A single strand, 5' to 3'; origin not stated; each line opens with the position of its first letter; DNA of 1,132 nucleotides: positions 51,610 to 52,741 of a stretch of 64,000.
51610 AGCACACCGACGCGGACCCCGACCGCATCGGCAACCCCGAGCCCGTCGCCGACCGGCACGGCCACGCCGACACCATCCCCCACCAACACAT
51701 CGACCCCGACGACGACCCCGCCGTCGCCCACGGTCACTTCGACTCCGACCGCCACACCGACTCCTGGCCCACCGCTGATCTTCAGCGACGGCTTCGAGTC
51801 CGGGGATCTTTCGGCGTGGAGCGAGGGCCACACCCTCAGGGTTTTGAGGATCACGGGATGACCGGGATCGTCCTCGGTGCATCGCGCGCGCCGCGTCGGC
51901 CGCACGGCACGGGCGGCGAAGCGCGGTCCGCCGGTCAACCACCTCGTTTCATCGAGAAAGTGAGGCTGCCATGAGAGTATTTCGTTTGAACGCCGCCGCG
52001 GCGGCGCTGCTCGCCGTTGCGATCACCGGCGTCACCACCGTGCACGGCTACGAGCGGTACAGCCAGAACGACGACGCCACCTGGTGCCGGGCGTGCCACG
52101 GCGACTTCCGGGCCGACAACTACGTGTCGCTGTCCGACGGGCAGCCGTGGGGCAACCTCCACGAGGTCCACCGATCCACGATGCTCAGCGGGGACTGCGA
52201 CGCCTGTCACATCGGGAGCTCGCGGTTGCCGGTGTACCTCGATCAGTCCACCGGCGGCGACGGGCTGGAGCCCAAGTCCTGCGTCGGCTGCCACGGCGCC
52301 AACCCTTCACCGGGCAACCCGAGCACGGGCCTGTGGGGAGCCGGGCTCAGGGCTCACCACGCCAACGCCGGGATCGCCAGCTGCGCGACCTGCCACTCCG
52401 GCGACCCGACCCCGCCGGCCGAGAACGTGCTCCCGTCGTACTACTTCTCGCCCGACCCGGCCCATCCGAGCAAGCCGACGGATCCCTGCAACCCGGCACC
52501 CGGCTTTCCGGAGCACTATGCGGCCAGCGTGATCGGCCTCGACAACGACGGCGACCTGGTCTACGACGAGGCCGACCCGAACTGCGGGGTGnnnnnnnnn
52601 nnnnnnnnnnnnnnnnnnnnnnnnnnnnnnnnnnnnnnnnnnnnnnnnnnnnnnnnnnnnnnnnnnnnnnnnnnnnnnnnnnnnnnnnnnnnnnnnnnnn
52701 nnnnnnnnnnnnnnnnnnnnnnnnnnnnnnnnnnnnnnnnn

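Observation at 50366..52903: Tandem paralogous secreted tetraheme cytochromes tethered by Pro/Thr linkers and ending in a shared GFESGD(L/I)SAWS tail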

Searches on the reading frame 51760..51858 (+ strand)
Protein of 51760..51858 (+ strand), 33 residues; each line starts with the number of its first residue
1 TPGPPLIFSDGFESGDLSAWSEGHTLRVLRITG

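Call 16: search_protein_families(library=ncbifam, max_evalue=10, proteins=[window:51760-51858:+])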
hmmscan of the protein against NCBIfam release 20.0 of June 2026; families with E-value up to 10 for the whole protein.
seq(33 aa): 1 family
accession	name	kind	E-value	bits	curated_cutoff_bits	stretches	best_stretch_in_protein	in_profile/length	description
NF033675.1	NTTRR-F1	subfamily_domain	0.22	11.6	70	1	6-24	5-23/155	NTTRR-F1 domain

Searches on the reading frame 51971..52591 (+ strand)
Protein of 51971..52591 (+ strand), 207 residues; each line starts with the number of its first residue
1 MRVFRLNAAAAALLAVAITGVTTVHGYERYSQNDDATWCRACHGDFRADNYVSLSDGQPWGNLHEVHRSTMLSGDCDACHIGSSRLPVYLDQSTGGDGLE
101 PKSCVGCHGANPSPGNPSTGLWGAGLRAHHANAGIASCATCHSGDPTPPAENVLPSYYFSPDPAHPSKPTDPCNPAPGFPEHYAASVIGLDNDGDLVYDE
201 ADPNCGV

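Call 13: find_homologous_proteins(query=window:51971-52591:+)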
Query seq(207 aa) (207 aa): 285 proteins with E <= 0.001 among 982 candidates; the best 120 are listed.
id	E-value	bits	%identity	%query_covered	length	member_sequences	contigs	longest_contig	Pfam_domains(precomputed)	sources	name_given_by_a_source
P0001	1.9e-125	435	88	100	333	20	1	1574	PF14537.12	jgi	-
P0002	2.2e-117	409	83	100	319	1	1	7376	PF14537.12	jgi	jgi:hypothetical protein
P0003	6.5e-113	394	80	98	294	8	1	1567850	-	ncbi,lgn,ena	-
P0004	1.1e-110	387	80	98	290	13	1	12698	-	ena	-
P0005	5.4e-101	355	74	99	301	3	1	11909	-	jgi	jgi:hypothetical protein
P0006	2.2e-89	317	66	99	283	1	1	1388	-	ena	-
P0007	8.9e-88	312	69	88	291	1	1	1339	-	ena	-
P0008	5.3e-86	306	61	99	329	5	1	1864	-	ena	-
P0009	1.1e-85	305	61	99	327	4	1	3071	-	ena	-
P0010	3.2e-85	304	62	95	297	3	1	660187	PF14522.12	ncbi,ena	-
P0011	4.2e-84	300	61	100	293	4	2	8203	-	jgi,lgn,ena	-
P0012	2.3e-83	297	60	99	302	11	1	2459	-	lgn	-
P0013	4.3e-83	297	61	99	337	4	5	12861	-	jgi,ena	-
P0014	1.9e-82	294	62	95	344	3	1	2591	-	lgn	-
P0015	3.0e-82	294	59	99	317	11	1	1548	-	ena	-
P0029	1.2e-76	276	62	89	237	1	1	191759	PF14522.12,PF22113.2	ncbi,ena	-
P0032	9.7e-74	266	54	99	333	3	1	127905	PF14537.12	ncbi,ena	-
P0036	5.1e-72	260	53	98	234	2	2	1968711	PF14522.12,PF22113.2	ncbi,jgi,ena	jgi:hypothetical protein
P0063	5.0e-59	218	51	100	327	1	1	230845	-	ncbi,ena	-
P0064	6.2e-59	218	53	99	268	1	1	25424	PF14537.12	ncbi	-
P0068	9.8e-58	214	53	89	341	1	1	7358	PF14537.12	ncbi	-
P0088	2.4e-54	203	55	86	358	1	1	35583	-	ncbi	-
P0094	1.5e-53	200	53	90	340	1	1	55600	PF14537.12,PF22113.2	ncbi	-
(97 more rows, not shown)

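Call 21: find_encoding_contigs(protein=P0003, flank=10000, max_places=3)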
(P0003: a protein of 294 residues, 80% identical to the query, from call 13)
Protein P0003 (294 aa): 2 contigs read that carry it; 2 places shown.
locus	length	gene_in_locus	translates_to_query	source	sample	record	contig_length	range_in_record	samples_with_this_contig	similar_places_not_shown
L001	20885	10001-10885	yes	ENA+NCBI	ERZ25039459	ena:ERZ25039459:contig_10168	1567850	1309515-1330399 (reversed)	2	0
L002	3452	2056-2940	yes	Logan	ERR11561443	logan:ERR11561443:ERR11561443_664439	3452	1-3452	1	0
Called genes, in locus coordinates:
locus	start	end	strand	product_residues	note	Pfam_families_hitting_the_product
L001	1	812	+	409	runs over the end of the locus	PF04055:Radical_SAM, PF13353:Fer4_12 (weak)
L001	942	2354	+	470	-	PF00753:Lactamase_B, PF13428:TPR_14 (faint), PF07719:TPR_2 (faint)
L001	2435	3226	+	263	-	PF00561:Abhydrolase_1, PF00975:Thioesterase, PF12146:Hydrolase_4, PF12697:Abhydrolase_6, PF03096:Ndr, PF12695:Abhydrolase_5 (weak), PF08386:Abhydrolase_4 (faint)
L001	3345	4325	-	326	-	-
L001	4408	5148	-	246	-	-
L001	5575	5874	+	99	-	PF01957:NfeD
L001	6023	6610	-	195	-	PF20208:ARPP-1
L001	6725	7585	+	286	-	PF13411:MerR_1 (weak)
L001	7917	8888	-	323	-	-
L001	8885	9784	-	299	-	-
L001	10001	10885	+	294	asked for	-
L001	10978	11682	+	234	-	PF13231:PMT_2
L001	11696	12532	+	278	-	-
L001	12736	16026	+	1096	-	-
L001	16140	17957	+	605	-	PF00664:ABC_membrane, PF00005:ABC_tran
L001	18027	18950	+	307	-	-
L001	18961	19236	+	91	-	-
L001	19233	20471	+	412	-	PF02684:LpxB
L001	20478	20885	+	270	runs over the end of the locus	-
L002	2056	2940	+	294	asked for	-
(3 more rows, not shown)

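Call 22: find_encoding_contigs(protein=P0036, flank=10000, max_places=3)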
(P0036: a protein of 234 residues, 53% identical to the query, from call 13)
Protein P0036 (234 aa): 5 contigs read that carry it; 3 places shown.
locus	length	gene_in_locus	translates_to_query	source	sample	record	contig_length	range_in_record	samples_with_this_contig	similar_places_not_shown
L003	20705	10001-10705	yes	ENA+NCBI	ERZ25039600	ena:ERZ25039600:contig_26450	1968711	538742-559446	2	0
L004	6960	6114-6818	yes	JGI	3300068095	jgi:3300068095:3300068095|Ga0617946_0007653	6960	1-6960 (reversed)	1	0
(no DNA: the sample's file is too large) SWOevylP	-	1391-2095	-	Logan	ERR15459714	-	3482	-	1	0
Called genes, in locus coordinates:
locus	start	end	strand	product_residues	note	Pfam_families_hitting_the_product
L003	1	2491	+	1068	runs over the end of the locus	PF00873:ACR_tran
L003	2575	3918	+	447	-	PF07995:GSDH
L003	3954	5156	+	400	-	PF00155:Aminotran_1_2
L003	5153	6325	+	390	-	PF00266:Aminotran_5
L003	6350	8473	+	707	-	PF01546:Peptidase_M20, PF07687:M20_dimer, PF06206:CpeT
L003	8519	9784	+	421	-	PF01266:DAO, PF13450:NAD_binding_8 (weak)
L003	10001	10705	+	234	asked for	PF22113:Mtrc-MtrF_II-IV_dom (faint), PF14522:Cytochrome_C7 (faint)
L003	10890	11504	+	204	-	-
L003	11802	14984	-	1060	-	PF00873:ACR_tran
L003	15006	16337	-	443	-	PF25917:BSH_RND (weak), PF25973:BSH_CzcB, PF25954:Beta-barrel_RND_2, PF25967:RND-MFP_C (weak), PF25989:YknX_C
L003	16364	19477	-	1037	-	PF00873:ACR_tran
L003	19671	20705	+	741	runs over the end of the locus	PF00930:DPPIV_N, PF26549:Tricorn_N, PF07676:PD40 (faint), PF02129:Peptidase_S15, PF20434:BD-FAE (faint), PF00326:Peptidase_S9, PF01738:DLH, PF12146:Hydrolase_4 (faint)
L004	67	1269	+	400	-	PF00155:Aminotran_1_2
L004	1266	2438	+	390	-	PF00266:Aminotran_5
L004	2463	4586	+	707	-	PF01546:Peptidase_M20, PF07687:M20_dimer, PF06206:CpeT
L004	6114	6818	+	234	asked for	PF22113:Mtrc-MtrF_II-IV_dom (faint), PF14522:Cytochrome_C7 (faint)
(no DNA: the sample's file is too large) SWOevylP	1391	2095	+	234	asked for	PF22113:Mtrc-MtrF_II-IV_dom (faint), PF14522:Cytochrome_C7 (faint)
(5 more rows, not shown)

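Call 28: list_cluster_members(proteins=[P0003, P0010, P0029, P0032, P0036, P0063, P0064, P0068, P0088, P0094])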
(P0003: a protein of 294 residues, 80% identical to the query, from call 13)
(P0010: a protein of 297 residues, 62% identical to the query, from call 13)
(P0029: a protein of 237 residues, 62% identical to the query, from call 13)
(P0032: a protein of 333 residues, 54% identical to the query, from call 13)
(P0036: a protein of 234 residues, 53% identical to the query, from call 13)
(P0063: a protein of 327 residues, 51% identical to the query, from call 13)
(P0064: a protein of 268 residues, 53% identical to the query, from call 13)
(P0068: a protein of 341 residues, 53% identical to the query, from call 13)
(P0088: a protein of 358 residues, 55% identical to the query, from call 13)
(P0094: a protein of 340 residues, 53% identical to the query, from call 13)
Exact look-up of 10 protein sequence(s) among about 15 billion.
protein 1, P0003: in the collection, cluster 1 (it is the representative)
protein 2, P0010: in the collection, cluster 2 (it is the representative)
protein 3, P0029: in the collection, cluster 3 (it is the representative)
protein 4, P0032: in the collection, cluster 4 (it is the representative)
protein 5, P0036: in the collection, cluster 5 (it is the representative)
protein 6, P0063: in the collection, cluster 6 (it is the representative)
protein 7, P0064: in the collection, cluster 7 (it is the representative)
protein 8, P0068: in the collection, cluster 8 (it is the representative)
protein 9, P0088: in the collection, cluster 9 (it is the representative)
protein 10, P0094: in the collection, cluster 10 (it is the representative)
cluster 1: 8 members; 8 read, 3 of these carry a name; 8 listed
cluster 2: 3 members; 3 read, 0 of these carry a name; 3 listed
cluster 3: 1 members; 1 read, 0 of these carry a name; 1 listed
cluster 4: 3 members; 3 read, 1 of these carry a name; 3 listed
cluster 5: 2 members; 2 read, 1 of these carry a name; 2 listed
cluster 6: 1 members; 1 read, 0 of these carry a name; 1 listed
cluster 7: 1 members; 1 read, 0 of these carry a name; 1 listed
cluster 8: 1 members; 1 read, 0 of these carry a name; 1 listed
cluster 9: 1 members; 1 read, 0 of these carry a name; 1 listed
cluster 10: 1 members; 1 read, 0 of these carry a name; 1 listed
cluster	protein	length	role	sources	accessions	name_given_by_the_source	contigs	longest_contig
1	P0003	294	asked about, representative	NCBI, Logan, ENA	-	-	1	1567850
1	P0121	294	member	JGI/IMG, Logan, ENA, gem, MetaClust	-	\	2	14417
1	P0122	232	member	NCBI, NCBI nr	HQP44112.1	MAG TPA: hypothetical protein PLV66_10585, partial [Thermoanaerobaculales bacterium] | hypothetical protein [Thermoanaerobaculales bacterium]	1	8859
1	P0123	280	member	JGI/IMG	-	hypothetical protein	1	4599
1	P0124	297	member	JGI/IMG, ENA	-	-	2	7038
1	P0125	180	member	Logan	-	-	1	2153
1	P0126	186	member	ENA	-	-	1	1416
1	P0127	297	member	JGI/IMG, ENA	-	-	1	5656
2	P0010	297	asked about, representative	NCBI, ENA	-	-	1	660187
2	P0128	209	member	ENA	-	-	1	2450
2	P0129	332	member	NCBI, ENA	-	-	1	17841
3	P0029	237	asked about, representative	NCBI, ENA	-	-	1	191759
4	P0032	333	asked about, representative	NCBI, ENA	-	-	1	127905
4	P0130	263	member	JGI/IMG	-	hypothetical protein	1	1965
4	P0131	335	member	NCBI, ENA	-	-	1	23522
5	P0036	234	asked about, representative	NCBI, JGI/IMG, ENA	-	hypothetical protein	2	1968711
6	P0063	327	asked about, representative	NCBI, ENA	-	-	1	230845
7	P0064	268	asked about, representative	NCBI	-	-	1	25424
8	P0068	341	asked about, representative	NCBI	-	-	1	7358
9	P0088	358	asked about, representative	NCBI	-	-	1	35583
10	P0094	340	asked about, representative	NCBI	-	-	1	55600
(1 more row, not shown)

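Call 43: find_encoding_contigs(protein=P0010, flank=10000, max_places=2)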
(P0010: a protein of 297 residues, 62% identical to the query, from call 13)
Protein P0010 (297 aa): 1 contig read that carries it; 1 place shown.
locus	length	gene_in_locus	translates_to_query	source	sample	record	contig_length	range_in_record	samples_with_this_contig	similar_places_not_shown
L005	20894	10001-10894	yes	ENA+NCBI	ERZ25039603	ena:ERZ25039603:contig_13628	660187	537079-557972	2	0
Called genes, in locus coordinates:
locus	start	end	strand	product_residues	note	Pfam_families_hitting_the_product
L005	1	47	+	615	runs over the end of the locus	-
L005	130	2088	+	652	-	PF08309:LVIVD (weak)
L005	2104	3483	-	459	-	PF01565:FAD_binding_4, PF08031:BBE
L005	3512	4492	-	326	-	PF00248:Aldo_ket_red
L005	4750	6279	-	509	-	PF08903:DUF1846, PF20921:DUF1846_C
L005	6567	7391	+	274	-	PF03009:GDPD, PF13653:GDPD_2 (faint)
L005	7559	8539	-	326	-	-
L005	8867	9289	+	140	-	PF00839:Cys_rich_FGFR (weak)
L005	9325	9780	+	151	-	PF01740:STAS, PF13466:STAS_2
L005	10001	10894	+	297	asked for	PF14522:Cytochrome_C7 (faint)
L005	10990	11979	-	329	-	PF00195:Chal_sti_synt_N (weak), PF00108:Thiolase_N (faint), PF08545:ACP_syn_III, PF08541:ACP_syn_III_C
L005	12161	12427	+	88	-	-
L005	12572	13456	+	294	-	-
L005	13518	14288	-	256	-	-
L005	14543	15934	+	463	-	PF02646:RmuC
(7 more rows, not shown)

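Call 49: find_encoding_contigs(protein=P0002, flank=8000, max_places=2)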
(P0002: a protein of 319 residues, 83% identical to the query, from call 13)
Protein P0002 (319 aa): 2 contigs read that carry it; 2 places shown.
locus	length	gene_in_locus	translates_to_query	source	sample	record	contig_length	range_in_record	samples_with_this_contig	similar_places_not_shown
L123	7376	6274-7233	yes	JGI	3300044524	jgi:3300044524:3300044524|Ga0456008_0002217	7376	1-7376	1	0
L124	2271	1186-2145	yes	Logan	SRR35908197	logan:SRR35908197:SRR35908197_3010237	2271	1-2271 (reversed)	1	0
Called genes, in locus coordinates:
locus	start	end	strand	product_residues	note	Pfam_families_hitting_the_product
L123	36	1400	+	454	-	-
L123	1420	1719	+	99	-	PF01957:NfeD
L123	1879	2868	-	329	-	PF20208:ARPP-1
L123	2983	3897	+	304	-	PF13411:MerR_1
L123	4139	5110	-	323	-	-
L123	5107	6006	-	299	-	-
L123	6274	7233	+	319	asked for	PF14537:Cytochrom_c3_2 (faint)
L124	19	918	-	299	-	-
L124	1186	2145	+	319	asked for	PF14537:Cytochrom_c3_2 (faint)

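Call 50: find_encoding_contigs(protein=P0001, flank=3000, max_places=2)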
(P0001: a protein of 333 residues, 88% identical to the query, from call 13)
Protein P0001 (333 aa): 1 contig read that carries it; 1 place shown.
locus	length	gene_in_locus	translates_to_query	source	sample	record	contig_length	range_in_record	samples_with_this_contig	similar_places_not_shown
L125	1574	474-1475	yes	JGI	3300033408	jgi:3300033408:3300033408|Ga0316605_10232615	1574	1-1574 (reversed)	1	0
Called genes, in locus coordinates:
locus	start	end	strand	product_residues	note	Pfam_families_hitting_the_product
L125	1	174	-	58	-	?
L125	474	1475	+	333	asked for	PF14537:Cytochrom_c3_2 (faint)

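Call 74: predict_structure(alignment_id=A5)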
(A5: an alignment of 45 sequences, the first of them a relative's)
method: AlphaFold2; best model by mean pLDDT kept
length: 234 residues; sequences in the alignment: 45
mean_pLDDT: 72.4   pTM: 0.62
mean pLDDT of the five models: 72.4, 64.9, 56.7, 53.9, 46.6
residues with pLDDT >= 90: 0; 70-90: 158; 50-70: 56; < 50: 20
segments of 3 or more residues with pLDDT < 50: 217-226, 228-234
pLDDT, mean of each block of 10 residues (from residue 1): 64 81 61 81 82 82 83 86 77 85 80 59 72 80 70 76 72 76 56 66 82 61 45 40
secondary structure, 60 per line:
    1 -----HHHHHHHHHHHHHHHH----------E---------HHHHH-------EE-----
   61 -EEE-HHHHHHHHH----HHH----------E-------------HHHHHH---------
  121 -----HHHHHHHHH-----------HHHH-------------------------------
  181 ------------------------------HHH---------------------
elements in order: H6-21 H42-46 E62-64 H66-74 H106-111 H126-134 H146-149
